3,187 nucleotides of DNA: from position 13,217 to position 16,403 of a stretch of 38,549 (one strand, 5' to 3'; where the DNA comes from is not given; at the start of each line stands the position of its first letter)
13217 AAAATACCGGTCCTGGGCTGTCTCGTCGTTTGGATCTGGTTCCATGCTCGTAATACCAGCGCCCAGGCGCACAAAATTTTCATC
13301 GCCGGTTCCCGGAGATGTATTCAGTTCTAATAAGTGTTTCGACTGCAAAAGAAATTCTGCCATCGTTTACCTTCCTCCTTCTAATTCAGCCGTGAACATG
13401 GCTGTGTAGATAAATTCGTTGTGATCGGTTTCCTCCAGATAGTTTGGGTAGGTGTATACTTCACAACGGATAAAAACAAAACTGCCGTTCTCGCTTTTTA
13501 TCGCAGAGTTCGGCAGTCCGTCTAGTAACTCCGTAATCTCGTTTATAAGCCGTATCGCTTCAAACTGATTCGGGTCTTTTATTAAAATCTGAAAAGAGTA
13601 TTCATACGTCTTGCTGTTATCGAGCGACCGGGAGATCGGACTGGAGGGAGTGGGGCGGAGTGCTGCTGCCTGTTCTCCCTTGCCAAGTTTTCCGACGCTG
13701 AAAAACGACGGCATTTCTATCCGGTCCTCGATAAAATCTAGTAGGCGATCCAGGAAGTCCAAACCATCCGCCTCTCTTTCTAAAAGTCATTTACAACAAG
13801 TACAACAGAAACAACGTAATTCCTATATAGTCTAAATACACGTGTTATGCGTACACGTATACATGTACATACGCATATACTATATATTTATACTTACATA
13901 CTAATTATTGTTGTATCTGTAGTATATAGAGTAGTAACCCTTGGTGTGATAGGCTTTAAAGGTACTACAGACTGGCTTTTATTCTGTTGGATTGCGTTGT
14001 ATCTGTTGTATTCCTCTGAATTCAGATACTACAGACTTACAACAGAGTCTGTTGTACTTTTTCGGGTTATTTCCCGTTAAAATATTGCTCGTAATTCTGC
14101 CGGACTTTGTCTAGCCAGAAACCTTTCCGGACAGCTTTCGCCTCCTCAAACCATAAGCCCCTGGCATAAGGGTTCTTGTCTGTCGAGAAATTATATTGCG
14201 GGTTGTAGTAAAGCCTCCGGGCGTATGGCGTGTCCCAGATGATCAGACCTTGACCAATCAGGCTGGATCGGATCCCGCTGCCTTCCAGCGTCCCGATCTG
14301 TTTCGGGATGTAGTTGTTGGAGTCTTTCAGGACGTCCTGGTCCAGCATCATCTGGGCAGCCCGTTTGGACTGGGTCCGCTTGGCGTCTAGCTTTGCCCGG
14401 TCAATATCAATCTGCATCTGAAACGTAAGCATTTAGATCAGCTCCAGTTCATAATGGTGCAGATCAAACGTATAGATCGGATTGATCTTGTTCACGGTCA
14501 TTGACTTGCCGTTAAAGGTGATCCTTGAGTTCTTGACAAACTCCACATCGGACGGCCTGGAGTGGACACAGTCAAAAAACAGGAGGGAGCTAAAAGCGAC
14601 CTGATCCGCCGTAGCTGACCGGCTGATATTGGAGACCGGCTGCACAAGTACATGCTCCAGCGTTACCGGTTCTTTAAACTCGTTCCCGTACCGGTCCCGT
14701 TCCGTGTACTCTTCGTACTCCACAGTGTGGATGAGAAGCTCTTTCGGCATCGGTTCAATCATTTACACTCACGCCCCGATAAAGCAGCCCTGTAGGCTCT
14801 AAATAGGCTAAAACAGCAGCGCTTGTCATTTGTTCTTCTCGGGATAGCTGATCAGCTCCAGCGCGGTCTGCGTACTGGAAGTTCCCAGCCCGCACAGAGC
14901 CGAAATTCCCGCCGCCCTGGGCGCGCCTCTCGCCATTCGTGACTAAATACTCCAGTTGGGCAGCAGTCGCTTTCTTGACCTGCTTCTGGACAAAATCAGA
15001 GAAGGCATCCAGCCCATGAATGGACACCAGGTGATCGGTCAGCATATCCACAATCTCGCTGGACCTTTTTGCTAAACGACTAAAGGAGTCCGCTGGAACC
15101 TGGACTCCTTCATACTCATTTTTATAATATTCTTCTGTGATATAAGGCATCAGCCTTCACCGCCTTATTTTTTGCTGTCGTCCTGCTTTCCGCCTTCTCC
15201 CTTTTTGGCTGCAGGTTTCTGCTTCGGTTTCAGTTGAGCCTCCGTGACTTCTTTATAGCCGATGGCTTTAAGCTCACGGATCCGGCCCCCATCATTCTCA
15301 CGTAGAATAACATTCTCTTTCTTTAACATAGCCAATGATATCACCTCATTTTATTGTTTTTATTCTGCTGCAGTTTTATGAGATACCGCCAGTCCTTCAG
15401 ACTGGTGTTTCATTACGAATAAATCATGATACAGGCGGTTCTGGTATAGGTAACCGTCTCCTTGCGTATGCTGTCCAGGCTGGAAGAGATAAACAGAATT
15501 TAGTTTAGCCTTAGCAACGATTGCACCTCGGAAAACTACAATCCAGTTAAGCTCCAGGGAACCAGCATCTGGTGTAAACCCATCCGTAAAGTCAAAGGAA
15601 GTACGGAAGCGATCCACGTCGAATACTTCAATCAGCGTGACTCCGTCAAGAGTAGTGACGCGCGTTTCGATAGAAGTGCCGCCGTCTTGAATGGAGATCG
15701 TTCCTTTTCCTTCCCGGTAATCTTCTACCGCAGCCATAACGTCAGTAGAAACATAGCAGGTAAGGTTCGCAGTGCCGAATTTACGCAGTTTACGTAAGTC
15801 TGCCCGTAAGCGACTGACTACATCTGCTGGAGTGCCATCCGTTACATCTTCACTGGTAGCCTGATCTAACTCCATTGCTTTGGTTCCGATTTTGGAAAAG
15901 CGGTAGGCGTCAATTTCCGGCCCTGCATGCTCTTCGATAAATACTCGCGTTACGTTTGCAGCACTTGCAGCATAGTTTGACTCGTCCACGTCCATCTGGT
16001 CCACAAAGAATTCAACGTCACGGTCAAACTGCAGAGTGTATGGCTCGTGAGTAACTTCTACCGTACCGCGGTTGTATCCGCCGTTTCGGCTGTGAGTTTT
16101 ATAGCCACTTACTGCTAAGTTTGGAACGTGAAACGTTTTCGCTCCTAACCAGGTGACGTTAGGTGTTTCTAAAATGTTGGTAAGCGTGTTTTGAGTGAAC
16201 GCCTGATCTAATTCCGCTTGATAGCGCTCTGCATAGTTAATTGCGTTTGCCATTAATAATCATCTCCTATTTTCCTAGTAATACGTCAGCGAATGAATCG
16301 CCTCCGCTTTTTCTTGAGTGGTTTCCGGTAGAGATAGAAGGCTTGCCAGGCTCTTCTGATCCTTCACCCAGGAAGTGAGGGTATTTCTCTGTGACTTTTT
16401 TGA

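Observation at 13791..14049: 259-nt noncoding element, copy A, splits the otherwise contiguous head-tail connector genes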

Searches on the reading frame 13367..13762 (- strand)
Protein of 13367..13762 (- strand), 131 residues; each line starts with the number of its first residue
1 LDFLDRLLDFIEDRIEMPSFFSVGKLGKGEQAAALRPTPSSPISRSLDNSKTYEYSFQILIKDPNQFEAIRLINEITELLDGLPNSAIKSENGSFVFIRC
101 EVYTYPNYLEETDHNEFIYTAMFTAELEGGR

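Call 9: search_protein_families(library=phrogs, proteins=[window:13367-13762:-])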
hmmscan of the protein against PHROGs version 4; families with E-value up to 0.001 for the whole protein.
window:13367-13762:- (131 aa): 2 families
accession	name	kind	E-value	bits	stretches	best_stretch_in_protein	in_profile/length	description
phrog_913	-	head and packaging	6.9e-29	101.5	1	1-128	2-128/133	minor head protein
phrog_10344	-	head and packaging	0.00045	21.5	1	45-127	42-125/128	minor head protein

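Call 10: search_protein_families(library=pfam, proteins=[window:13367-13762:-])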
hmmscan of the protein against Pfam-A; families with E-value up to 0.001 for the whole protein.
window:13367-13762:- (131 aa): 1 family
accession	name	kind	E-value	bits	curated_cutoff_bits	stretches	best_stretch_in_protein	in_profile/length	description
PF12691.13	Phage_tail_terminator_6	-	2.7e-12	47.3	23.8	1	31-128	25-117/118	Bacteriophage tail terminator protein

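Call 52: find_related_loci(query=window:13367-13762:-, collection=viral_contigs, flank=4000)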
Query window:13367-13762:- (131 aa) in viral_contigs; peptide patterns used: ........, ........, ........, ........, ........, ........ (x = any residue, [..] = any of these).
14 stretches matched a pattern, but none encodes a relative of the query by tblastn (E <= 1e-3).

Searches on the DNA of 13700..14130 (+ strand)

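Call 7: search_dna_similar(query=window:13763-14066:+, collection=phages, mode=distant, max_rows=40)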
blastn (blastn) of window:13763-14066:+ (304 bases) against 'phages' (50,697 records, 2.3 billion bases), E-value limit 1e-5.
No match.

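Call 98: search_rna_families(source=window, start=13700, end=14130, threshold=evalue, max_evalue=1)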
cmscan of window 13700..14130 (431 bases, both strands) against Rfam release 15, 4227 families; matches with E-value up to 1: 5.
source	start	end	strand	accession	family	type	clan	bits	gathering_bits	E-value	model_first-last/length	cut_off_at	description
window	13835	13886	-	RF04052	mir-466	Gene; miRNA;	-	24.4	85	0.02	1-80/80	no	mir-466 microRNA precursor family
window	13831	13893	-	RF04217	mir-297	Gene; miRNA;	-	24.1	90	0.057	1-71/71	no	mir-297 microRNA precursor family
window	13851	13898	+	RF04217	mir-297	Gene; miRNA;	-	22.2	90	0.17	1-71/71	no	mir-297 microRNA precursor family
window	13857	13901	+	RF04052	mir-466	Gene; miRNA;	-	20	85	0.28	18-62/80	no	mir-466 microRNA precursor family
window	13835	13889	-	RF04238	mir-4012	Gene; miRNA;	-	17.9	80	0.94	1-63/63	no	mir-4012 microRNA precursor family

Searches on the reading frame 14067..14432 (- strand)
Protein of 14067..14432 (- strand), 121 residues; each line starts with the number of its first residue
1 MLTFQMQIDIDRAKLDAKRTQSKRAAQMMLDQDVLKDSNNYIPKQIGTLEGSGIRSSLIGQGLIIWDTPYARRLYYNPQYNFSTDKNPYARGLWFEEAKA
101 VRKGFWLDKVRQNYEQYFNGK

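Call 9: search_protein_families(library=phrogs, proteins=[window:14067-14432:-])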
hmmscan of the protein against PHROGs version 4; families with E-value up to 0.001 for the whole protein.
window:14067-14432:- (121 aa): 1 family
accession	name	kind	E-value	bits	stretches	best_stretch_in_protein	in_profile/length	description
phrog_556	-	head and packaging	1.2e-34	121.4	1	5-106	48-149/295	minor head protein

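Call 10: search_protein_families(library=pfam, proteins=[window:14067-14432:-])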
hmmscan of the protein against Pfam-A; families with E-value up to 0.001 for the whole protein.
window:14067-14432:- (121 aa): 1 family
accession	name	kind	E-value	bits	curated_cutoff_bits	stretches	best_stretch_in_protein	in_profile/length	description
PF11114.13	Minor_capsid_2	-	1.1e-12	48.5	27.7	1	6-106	3-105/113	Minor capsid protein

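Call 53: search_dna_similar(query=window:14067-14432:-, collection=phages, mode=protein, max_rows=15)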
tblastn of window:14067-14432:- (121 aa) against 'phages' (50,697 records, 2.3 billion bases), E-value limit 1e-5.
Records with a match: 38; places in all: 38; records where one place covers at least 80% of the query: 25.
Best place of each record, by identity: 60-80% 1; <60% 37.
By first word of the organism name: Bacillus 22; Streptococcus 6; Clostridium 3; Anaerostipes 3; Bacteriophage 2; Acutalibacter 1; Solobacterium 1.
By host as written in the record: Bacillus cereus 6; Bacillus thuringiensis 4; - 4; Anaerostipes caccae DA844 3; Bacillus sp. S4 2; Bacillus cereus LH002 2; Clostridium perfringens 5147-97 2; Streptococcus gordonii 2; and 13 more.
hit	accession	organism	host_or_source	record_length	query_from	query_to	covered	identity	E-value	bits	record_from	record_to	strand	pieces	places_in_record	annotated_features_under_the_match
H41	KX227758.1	Bacillus phage PfNC7401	Bacillus cereus NC7401/2455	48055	4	113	91%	54.4%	1e-32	125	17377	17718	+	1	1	hypothetical protein (x2)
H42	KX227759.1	Bacillus phage PfIS075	Bacillus cereus IS075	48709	4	113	91%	54.4%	1e-32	125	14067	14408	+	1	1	hypothetical protein (x2)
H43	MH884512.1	Bacillus phage vB_BpsS-140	Bacillus pseudalcaliphilus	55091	1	114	94%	49.1%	4e-24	100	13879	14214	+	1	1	hypothetical protein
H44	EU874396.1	Bacillus phage IEBH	Bacillus thuringiensis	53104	1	116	96%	46.6%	9e-29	114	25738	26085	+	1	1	hypothetical protein | gp9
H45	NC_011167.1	Bacillus phage IEBH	Bacillus thuringiensis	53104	1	116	96%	46.6%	9e-29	114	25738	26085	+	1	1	minor head protein | head-tail adaptor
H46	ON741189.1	Bacillus phage vB_BceS_LY4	Bacillus cereus 367-H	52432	1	115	95%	45.2%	2e-26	107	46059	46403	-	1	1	minor capsid protein (x2)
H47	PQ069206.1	Bacillus phage S4-4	Bacillus sp. S4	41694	1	108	89%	47.8%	1e-26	107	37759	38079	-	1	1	record has no annotation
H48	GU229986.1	Bacillus phage 250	Bacillus cereus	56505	1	106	88%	48.1%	2e-26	107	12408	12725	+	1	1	hypothetical protein | gp9 protein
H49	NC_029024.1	Bacillus phage 250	Bacillus cereus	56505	1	106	88%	48.1%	2e-26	107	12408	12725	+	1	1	minor head protein | head-tail adaptor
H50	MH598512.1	Bacillus phage Wes44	soil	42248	1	100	83%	49.0%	1e-22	97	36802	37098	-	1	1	minor capsid protein (x2)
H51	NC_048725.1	Bacillus phage Wes44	soil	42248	1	100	83%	49.0%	1e-22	97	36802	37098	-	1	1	minor head protein | head-tail adaptor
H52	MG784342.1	Bacillus phage Carmen17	Bacillus thuringiensis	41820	1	100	83%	49.0%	2e-22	96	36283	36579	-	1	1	minor capsid protein (x2)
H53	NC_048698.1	Bacillus phage Carmen17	Bacillus thuringiensis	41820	1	100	83%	49.0%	2e-22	96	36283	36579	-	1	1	minor head protein | head-tail adaptor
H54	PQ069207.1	Bacillus phage S4-5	Bacillus sp. S4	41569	1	100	83%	49.0%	3e-22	96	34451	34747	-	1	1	record has no annotation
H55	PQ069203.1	Bacillus phage C30-2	Bacillus sp. C30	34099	8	115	89%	45.4%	1e-24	102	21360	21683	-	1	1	record has no annotation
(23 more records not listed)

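Call 54: get_annotated_region(hit=H45, flank=1500)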
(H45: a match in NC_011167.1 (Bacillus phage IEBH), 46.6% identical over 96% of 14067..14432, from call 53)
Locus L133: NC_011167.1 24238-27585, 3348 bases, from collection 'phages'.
description: Bacillus phage IEBH, complete genome.
organism: Bacillus phage IEBH (NCBI taxid 2884422)
taxonomy: Viruses; Duplodnaviria; Heunggongvirae; Uroviricota; Caudoviricetes; Cecivirus; Cecivirus IEBH
host: Bacillus thuringiensis; source: -; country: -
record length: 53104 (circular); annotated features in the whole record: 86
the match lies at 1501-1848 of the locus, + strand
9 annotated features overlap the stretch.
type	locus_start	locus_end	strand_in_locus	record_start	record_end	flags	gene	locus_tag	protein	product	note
CDS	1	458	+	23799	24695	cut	-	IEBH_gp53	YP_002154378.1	major head protein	-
CDS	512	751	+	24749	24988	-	-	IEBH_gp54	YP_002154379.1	hypothetical protein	-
CDS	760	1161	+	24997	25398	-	-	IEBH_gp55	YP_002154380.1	head-tail adaptor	-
CDS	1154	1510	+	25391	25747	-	-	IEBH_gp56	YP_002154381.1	head-tail adaptor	-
CDS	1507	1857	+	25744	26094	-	-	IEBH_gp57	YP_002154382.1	minor head protein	-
CDS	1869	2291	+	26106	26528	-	-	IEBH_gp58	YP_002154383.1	minor head protein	-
CDS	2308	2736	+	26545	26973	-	-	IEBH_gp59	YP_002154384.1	major tail protein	-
CDS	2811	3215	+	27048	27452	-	-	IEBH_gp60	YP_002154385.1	gp14-like protein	-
CDS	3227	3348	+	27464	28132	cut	-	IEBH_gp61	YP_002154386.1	Gp15 family bacterioprotein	GP15 superfamily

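Call 55: get_annotated_region(hit=H41, flank=1500)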
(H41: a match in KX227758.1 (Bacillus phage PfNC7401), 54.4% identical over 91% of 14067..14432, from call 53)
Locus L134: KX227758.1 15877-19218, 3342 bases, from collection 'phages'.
description: Bacillus phage PfNC7401, complete genome.
organism: Bacillus phage PfNC7401 (NCBI taxid 1868601)
taxonomy: Viruses; Duplodnaviria; Heunggongvirae; Uroviricota; Caudoviricetes; Cecivirus
host: Bacillus cereus NC7401/2455; source: -; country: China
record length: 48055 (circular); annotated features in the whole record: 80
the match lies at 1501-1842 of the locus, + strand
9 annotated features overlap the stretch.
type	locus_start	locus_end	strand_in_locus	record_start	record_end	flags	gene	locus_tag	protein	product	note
CDS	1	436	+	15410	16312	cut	-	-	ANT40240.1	capsid protein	-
CDS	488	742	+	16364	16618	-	-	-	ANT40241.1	hypothetical protein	-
CDS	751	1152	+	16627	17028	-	-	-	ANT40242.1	hypothetical protein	gp8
CDS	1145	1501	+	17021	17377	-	-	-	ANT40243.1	hypothetical protein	gp9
CDS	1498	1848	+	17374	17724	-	-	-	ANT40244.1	hypothetical protein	-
CDS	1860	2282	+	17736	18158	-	-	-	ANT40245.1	hypothetical protein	-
CDS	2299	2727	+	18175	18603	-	-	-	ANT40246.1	capsid protein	-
CDS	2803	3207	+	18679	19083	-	-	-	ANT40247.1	hypothetical protein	gp14-like protein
CDS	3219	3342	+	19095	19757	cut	-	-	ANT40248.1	hypothetical protein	gp15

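Call 56: get_annotated_region(hit=H43, flank=1500)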
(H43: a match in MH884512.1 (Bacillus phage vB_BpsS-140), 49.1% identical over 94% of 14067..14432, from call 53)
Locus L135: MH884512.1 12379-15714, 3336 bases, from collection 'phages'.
description: Bacillus phage vB_BpsS-140, complete genome.
organism: Bacillus phage vB_BpsS-140 (NCBI taxid 2419621)
taxonomy: Viruses; Duplodnaviria; Heunggongvirae; Uroviricota; Caudoviricetes
host: Bacillus pseudalcaliphilus; source: Lake Elmenteita sediment; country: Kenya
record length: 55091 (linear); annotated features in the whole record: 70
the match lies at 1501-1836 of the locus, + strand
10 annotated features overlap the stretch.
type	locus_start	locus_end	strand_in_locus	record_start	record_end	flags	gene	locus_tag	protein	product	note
CDS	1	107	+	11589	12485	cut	-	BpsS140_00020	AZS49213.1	hypothetical protein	putative homolog of major capsid protein [Bacillus phage 250]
CDS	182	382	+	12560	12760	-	-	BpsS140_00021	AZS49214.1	hypothetical protein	-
CDS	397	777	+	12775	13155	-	-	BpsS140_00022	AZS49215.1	hypothetical protein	putative homolog of hypothetical protein [Bacillus sp. L1(2012)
CDS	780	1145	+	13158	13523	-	-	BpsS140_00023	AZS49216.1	hypothetical protein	putative homolog of gp8 protein [Bacillus phage 250]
CDS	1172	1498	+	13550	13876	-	-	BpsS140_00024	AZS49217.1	minor capsid protein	putative homolog of gp9 protein [Bacillus phage 250]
CDS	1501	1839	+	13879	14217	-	-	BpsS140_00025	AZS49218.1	hypothetical protein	putative homolog of ADB28416 hypothetical protein [Bacillus phage 250]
CDS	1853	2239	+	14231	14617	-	-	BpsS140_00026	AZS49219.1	minor capsid protein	putative homolog of ADB28397 hypothetical protein [Bacillus phage 250]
CDS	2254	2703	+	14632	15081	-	-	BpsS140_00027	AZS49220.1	hypothetical protein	putative homolog of major capsid protein gpP [Bacillus phage PBC1]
CDS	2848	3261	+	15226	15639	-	-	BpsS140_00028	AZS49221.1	hypothetical protein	putative homolog of gp14-like protein [Bacillus phage 250]; Phage protein Gp14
CDS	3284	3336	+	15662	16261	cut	-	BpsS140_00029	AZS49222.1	hypothetical protein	putative homolog of hypothetical protein PBC1_016 [Bacillus phage PBC1]; Bacteriophage Gp15 protein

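Call 75: find_encoding_contigs(protein=window:14067-14432:-, flank=10000, max_places=6)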
Protein window:14067-14432:- (121 aa): 1 contig read that carries it; 1 place shown.
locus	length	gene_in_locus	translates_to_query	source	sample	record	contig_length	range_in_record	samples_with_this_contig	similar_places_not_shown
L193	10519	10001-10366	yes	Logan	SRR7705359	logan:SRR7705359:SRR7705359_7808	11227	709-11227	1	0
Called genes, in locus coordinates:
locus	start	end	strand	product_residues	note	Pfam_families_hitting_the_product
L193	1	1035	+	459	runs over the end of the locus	PF00176:SNF2-rel_dom, PF00270:DEAD, PF00271:Helicase_C (weak)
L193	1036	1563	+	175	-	-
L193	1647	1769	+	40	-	-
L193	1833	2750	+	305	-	PF03592:Terminase_2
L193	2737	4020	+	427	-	-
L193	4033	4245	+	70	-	-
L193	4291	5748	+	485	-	PF05133:SPP1_portal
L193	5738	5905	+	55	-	-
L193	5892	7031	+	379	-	PF06152:Phage_min_cap2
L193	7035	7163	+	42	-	-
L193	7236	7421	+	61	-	-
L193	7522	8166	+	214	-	-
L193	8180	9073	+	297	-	-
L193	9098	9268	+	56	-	-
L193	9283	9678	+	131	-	-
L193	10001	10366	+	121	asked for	PF11114:Minor_capsid_2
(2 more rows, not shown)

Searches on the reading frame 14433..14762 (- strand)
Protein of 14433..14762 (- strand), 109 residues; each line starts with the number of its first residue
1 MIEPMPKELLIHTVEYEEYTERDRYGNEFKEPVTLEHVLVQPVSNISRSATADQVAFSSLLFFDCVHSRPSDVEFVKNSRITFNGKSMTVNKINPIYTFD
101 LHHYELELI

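Call 9: search_protein_families(library=phrogs, proteins=[window:14433-14762:-])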
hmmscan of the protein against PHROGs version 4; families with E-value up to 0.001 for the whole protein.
window:14433-14762:- (109 aa): 1 family
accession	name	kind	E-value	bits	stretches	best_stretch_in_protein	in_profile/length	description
phrog_793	-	connector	2e-29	103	1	1-109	1-113/113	head-tail adaptor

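Call 10: search_protein_families(library=pfam, proteins=[window:14433-14762:-])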
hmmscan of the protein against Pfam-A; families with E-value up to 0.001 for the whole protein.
window:14433-14762:- (109 aa): 1 family
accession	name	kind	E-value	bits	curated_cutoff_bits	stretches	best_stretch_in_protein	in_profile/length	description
PF10665.14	Minor_capsid_1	-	6.7e-20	71.8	25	1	6-108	1-105/105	Minor capsid protein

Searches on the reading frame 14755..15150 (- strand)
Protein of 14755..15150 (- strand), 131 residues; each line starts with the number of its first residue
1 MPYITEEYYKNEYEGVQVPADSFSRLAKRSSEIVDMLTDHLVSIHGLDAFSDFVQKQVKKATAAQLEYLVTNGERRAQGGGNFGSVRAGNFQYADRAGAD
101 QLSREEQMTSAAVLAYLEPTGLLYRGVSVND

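Call 9: search_protein_families(library=phrogs, proteins=[window:14755-15150:-])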
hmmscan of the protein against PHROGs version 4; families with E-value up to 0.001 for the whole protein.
window:14755-15150:- (131 aa): 1 family
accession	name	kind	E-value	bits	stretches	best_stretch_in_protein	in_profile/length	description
phrog_541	-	connector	4.4e-31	108.5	1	1-129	1-128/129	head-tail adaptor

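Call 10: search_protein_families(library=pfam, proteins=[window:14755-15150:-])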
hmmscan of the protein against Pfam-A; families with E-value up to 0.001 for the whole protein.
window:14755-15150:- (131 aa): 0 families

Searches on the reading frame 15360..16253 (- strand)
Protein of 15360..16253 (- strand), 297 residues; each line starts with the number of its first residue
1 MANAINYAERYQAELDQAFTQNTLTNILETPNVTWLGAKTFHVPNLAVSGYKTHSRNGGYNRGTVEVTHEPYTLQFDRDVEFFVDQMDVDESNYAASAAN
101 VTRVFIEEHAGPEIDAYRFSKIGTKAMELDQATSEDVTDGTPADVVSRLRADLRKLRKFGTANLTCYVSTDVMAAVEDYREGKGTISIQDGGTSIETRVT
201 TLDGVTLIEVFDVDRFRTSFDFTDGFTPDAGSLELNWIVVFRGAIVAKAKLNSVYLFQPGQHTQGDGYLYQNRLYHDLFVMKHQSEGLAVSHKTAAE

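Call 68: find_related_loci(query=window:15360-16253:-, collection=metagenome_contigs, flank=5000)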
Query window:15360-16253:- (297 aa) in metagenome_contigs; peptide patterns used: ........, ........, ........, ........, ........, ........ (x = any residue, [..] = any of these).
315 stretches matched a pattern; 57 encode a relative of the query (tblastn E <= 1e-3); 57 distinct loci.
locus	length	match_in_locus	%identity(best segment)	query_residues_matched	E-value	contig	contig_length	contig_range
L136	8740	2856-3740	88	1-293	0e+0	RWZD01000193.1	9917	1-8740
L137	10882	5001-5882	73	1-297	8e-151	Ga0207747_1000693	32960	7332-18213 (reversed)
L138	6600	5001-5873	72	4-297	1e-149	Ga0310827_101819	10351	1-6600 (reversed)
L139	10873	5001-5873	72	4-297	1e-149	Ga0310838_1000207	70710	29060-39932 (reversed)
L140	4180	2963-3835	73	4-297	3e-153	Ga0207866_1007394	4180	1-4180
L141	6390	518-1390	72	4-297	8e-149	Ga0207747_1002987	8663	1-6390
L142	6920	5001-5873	72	4-297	8e-149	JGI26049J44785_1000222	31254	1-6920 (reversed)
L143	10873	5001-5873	72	4-297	2e-148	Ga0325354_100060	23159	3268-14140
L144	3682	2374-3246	72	4-297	4e-153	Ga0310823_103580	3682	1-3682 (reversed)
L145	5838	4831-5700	67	1-295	9e-135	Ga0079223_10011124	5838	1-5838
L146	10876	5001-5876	67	1-297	2e-133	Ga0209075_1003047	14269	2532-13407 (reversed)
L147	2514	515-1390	66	1-297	3e-139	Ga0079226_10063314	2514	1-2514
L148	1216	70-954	64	1-297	3e-144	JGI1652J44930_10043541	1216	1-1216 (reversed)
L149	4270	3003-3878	66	1-297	8e-134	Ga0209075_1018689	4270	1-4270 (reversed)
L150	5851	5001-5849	67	1-288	1e-131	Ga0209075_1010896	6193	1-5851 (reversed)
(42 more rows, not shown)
